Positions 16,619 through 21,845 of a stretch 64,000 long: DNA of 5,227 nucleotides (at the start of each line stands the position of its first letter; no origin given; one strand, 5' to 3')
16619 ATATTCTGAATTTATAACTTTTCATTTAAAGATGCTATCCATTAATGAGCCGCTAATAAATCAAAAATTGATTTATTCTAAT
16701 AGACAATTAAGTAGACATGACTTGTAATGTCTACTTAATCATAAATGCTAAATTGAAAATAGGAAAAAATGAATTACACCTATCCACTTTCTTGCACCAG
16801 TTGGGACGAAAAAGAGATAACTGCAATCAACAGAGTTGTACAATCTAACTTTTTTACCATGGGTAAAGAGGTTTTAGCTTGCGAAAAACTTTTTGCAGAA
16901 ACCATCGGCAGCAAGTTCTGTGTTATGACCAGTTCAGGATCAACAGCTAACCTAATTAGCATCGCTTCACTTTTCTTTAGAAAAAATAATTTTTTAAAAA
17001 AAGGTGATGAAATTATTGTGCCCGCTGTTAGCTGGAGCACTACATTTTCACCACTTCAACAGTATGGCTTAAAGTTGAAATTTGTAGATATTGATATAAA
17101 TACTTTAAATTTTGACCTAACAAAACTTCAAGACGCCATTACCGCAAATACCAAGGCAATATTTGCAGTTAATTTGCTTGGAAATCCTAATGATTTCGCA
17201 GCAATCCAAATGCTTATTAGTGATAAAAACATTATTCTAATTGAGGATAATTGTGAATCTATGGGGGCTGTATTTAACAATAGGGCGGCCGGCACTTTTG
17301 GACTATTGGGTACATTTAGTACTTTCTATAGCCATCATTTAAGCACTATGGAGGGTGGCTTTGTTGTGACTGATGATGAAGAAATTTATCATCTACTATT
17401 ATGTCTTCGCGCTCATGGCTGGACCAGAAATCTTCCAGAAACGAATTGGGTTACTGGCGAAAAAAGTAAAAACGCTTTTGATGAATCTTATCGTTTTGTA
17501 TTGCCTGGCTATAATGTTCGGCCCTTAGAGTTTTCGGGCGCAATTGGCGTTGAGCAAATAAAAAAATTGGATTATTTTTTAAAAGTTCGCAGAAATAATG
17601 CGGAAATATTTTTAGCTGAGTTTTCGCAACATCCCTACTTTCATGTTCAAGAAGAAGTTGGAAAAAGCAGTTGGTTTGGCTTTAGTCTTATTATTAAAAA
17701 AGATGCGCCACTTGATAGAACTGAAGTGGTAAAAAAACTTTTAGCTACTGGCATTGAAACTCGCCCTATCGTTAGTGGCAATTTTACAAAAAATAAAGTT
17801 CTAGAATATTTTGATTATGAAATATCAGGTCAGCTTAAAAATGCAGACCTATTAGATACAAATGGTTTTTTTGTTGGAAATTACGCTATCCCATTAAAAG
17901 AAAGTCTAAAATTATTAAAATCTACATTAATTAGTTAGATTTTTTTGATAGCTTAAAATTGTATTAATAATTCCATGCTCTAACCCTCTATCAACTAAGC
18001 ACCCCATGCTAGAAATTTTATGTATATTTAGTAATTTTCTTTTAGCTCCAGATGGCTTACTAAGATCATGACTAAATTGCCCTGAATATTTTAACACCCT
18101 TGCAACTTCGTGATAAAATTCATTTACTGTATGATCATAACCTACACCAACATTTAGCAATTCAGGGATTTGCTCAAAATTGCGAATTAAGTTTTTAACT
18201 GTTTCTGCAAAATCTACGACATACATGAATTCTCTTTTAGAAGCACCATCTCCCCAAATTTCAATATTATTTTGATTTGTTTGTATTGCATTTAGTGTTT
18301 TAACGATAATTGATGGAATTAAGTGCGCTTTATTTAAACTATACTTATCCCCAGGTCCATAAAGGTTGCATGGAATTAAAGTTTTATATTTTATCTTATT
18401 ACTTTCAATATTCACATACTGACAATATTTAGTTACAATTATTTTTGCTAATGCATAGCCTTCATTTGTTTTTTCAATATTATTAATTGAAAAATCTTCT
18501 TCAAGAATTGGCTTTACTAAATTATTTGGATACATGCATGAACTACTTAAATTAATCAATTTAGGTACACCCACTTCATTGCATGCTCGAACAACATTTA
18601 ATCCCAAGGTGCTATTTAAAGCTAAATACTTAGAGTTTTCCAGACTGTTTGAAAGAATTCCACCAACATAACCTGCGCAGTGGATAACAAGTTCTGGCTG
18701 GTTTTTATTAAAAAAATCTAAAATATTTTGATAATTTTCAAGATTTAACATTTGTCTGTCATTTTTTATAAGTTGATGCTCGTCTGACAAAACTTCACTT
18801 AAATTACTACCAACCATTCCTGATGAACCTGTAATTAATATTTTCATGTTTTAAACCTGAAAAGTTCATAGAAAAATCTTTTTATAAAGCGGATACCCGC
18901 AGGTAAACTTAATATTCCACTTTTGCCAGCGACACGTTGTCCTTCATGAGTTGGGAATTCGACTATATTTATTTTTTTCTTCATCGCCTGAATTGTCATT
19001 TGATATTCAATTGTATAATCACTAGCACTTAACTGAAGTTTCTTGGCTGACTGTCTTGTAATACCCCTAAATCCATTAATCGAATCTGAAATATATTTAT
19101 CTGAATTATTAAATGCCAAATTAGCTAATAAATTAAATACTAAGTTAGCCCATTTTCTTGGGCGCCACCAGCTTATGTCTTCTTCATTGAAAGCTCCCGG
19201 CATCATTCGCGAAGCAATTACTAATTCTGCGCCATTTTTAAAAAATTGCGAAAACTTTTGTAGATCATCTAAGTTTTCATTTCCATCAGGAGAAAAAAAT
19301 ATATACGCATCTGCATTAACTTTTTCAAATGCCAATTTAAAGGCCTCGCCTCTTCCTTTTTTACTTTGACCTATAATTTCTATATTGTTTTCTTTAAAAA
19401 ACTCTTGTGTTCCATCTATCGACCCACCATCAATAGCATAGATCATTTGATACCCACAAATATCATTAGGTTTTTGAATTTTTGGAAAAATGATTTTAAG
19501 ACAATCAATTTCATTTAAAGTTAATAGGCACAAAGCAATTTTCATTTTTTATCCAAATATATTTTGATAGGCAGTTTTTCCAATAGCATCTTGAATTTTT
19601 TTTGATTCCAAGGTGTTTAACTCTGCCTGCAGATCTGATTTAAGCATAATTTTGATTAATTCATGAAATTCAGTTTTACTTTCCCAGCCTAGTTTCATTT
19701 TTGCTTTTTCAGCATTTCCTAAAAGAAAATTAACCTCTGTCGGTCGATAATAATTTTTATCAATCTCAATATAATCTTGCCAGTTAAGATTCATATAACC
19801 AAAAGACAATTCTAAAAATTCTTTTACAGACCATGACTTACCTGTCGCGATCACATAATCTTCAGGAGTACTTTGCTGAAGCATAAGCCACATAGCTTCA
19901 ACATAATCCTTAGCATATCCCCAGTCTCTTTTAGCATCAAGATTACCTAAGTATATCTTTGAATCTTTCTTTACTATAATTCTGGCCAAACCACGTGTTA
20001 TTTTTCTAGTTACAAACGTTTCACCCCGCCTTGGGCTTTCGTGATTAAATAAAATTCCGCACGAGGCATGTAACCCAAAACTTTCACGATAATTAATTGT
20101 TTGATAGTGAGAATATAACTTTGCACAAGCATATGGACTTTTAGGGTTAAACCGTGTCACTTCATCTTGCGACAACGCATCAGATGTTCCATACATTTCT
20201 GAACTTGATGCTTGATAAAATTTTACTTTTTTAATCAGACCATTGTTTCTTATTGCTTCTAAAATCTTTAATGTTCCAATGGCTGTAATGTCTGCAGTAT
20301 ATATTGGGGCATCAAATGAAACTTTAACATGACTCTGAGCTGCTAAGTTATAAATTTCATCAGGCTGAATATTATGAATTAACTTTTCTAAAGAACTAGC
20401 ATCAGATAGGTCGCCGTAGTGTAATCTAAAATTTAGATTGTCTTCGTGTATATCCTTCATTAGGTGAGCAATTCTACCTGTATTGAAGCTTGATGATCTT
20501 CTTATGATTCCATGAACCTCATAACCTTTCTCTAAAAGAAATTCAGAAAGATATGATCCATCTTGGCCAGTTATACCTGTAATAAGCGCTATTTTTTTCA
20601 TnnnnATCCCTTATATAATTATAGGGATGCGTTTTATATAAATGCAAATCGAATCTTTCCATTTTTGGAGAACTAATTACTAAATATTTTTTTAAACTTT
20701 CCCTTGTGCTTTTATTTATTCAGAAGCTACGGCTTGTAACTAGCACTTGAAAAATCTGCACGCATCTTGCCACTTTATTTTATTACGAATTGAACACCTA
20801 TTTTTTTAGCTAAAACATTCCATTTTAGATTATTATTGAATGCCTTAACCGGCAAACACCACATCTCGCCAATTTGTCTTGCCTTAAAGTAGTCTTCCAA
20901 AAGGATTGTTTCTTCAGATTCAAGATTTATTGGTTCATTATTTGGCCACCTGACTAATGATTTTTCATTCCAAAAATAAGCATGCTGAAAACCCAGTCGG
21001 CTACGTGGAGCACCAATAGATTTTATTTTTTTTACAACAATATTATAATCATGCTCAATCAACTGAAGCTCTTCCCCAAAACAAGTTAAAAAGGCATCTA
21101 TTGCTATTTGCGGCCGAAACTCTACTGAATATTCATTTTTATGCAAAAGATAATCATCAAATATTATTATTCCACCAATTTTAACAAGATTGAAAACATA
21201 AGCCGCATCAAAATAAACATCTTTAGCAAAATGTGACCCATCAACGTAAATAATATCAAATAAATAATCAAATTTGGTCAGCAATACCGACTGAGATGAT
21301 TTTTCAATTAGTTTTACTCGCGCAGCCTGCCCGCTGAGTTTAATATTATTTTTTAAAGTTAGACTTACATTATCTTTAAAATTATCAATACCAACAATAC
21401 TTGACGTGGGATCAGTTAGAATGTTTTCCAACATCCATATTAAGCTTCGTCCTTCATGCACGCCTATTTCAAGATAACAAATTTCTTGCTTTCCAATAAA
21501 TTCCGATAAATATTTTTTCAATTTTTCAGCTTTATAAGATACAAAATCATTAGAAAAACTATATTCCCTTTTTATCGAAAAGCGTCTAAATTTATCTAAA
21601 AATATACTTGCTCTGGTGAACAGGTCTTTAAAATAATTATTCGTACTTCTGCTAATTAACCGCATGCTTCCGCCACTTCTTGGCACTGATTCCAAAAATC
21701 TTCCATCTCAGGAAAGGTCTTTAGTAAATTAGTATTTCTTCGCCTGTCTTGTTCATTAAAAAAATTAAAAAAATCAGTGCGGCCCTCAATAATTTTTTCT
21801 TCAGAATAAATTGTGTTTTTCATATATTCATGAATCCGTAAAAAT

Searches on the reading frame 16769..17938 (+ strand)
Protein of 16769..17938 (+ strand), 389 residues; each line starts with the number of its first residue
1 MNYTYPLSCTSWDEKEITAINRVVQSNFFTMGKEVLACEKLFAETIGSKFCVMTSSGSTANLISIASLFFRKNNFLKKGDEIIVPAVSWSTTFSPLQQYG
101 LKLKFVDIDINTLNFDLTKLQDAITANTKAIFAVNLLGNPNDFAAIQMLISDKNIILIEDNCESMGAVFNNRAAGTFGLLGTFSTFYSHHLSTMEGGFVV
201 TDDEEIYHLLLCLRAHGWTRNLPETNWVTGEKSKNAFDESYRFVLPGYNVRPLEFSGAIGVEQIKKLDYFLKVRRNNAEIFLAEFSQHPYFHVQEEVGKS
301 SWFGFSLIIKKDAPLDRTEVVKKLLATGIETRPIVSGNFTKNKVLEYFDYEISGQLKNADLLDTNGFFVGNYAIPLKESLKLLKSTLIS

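Call 83: search_protein_families(library=pfam, max_evalue=0.001, proteins=[window:16769-17938:+])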
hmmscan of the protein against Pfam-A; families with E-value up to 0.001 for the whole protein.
window:16769-17938:+ (389 aa): 4 families
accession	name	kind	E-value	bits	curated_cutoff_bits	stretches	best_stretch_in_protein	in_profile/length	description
PF01041.23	DegT_DnrJ_EryC1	-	2e-71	241.6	19.8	1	13-362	4-334/360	DegT/DnrJ/EryC1/StrS aminotransferase family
PF01053.26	Cys_Met_Meta_PP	-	8.5e-08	31.6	27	1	38-190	57-203/381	Cys/Met metabolism PLP-dependent enzyme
PF00266.25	Aminotran_5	-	3.8e-06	26.6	21.5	1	31-166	41-181/371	Aminotransferase class-V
PF00155.27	Aminotran_1_2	-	0.00062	19.5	19.7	1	51-135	68-154/361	Aminotransferase class I and II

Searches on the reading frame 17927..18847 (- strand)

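Call 83: search_protein_families(library=pfam, max_evalue=0.001, proteins=[window:17927-18847:-])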
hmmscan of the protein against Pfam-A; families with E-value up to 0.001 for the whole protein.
window:17927-18847:- (306 aa): 4 families
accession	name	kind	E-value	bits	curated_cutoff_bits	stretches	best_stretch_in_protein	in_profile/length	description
PF01370.27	Epimerase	-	9e-47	159.9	20.9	1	3-234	1-240/240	NAD dependent epimerase/dehydratase family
PF16363.11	GDP_Man_Dehyd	-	2.3e-16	60.6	27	1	35-253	60-267/332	GDP-mannose 4,6 dehydratase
PF04321.23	RmlD_sub_bind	-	4.5e-14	52.6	27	1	1-118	1-117/287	RmlD substrate binding domain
PF01073.25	3Beta_HSD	-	1.3e-05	24.8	22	1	52-173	68-192/280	3-beta hydroxysteroid dehydrogenase/isomerase family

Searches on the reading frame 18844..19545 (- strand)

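Call 83: search_protein_families(library=pfam, max_evalue=0.001, proteins=[window:18844-19545:-])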
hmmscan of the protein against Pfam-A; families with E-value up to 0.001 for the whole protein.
window:18844-19545:- (233 aa): 1 family
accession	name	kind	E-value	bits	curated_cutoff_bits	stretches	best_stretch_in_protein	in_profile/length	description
PF00535.33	Glycos_transf_2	-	1.7e-07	31.8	23.3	1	35-160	30-157/168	Glycosyl transferase family 2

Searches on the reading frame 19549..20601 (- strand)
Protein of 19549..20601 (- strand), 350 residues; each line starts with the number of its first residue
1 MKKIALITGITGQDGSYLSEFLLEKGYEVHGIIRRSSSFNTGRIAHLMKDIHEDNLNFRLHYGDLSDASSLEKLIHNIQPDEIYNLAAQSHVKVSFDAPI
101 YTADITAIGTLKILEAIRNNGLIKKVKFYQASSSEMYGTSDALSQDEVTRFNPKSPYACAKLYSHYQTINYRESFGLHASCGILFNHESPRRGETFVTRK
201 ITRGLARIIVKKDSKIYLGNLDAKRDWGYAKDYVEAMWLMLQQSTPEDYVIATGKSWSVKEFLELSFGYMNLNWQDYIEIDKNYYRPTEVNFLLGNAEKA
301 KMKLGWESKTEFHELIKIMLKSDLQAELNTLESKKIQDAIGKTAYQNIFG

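Call 83: search_protein_families(library=pfam, max_evalue=0.001, proteins=[window:19549-20601:-])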
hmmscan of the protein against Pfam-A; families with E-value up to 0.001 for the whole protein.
window:19549-20601:- (350 aa): 4 families
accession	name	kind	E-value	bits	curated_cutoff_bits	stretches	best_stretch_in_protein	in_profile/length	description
PF16363.11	GDP_Man_Dehyd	-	1.2e-139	465.8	27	1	6-319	1-332/332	GDP-mannose 4,6 dehydratase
PF01370.27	Epimerase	-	7.1e-73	245.4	20.9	1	5-252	1-240/240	NAD dependent epimerase/dehydratase family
PF02719.21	Polysacc_synt_2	-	2.3e-06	27.4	20.2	1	6-124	2-122/293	Polysaccharide biosynthesis protein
PF04321.23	RmlD_sub_bind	-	4e-06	26.6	27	1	6-162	4-130/287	RmlD substrate binding domain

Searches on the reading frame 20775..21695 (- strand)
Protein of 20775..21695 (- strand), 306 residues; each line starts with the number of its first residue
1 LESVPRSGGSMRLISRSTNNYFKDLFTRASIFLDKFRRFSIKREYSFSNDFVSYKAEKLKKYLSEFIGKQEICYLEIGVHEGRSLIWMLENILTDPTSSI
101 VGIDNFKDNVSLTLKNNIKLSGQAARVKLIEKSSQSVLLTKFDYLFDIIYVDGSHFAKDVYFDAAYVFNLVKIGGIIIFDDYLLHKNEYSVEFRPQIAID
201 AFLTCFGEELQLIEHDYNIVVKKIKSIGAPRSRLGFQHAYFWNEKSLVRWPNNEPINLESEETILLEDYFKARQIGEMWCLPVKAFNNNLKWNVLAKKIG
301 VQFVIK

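Call 83: search_protein_families(library=pfam, max_evalue=0.001, proteins=[window:20775-21695:-])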
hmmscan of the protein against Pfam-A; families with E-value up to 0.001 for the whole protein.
window:20775-21695:- (306 aa): 2 families
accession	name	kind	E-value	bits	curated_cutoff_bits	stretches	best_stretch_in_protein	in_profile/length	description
PF13578.12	Methyltransf_24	-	6.4e-16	59.6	26.3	1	75-182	1-105/105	Methyltransferase domain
PF01596.23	Methyltransf_3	-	9.5e-09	35.3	22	1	31-185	9-158/204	O-methyltransferase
